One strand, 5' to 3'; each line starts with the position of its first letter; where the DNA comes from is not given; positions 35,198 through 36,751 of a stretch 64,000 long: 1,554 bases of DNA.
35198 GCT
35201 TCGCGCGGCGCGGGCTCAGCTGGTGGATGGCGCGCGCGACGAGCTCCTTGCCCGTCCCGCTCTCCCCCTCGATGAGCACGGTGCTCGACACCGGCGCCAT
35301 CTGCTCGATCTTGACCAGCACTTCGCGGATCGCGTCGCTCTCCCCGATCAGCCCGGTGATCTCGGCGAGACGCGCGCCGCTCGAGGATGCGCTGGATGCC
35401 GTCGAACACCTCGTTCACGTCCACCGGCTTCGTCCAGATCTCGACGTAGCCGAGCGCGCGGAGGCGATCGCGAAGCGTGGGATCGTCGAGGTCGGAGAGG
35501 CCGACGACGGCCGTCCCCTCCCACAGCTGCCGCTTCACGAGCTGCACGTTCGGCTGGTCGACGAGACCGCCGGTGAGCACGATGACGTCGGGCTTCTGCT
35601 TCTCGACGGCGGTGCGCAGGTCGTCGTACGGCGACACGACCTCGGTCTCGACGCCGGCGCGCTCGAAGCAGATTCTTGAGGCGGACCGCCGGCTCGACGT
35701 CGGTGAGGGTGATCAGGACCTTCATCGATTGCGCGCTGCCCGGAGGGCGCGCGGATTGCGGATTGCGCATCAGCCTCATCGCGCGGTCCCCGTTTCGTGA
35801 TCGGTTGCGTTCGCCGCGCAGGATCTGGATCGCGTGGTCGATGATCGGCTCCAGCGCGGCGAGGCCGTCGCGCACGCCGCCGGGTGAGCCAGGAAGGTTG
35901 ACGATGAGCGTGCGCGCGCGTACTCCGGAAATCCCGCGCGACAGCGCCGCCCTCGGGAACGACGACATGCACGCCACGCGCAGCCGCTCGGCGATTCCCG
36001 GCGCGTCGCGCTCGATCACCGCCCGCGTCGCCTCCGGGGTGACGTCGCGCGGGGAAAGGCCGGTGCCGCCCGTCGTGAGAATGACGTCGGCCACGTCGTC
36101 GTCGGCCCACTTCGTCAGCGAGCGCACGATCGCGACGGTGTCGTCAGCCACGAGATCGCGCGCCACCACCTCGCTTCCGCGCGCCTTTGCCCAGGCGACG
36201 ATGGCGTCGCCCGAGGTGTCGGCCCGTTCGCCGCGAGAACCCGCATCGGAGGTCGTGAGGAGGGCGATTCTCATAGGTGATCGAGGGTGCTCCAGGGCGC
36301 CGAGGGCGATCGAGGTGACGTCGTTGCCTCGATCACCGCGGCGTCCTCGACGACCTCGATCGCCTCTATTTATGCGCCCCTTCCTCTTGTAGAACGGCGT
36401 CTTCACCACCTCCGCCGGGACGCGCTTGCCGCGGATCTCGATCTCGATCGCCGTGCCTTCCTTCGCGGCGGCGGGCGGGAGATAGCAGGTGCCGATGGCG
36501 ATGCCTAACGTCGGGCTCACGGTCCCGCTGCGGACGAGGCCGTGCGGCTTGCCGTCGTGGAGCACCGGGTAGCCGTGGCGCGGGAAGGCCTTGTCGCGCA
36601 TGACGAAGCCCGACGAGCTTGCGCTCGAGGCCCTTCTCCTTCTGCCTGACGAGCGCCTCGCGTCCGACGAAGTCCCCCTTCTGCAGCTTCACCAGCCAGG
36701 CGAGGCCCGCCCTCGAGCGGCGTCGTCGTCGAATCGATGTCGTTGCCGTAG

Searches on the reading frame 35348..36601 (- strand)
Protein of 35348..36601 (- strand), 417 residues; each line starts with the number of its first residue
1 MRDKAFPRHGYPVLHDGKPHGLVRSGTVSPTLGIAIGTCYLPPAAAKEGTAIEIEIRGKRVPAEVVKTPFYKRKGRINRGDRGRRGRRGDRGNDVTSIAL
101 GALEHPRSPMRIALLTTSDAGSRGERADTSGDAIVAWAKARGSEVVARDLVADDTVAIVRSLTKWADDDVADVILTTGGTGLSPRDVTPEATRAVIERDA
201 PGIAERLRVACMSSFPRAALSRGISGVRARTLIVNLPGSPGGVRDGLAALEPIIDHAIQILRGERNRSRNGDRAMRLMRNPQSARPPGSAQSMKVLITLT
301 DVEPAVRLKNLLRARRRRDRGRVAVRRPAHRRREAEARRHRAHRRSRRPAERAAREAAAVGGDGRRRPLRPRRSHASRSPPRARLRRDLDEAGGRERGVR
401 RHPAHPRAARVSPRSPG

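Call 33: search_protein_families(library=pfam, proteins=[window:35348-36601:-], max_evalue=0.01)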
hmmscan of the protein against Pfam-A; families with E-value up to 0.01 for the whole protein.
window:35348-36601:- (417 aa): 2 families
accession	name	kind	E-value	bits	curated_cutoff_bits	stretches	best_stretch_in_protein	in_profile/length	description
PF00994.29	MoCF_biosynth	-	3.1e-28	98.7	26.6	1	114-256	2-144/144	Probable molybdopterin binding domain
PF08669.17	GCV_T_C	-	2.2e-23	82.4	25.9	1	4-72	12-80/80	Glycine cleavage T-protein C-terminal barrel domain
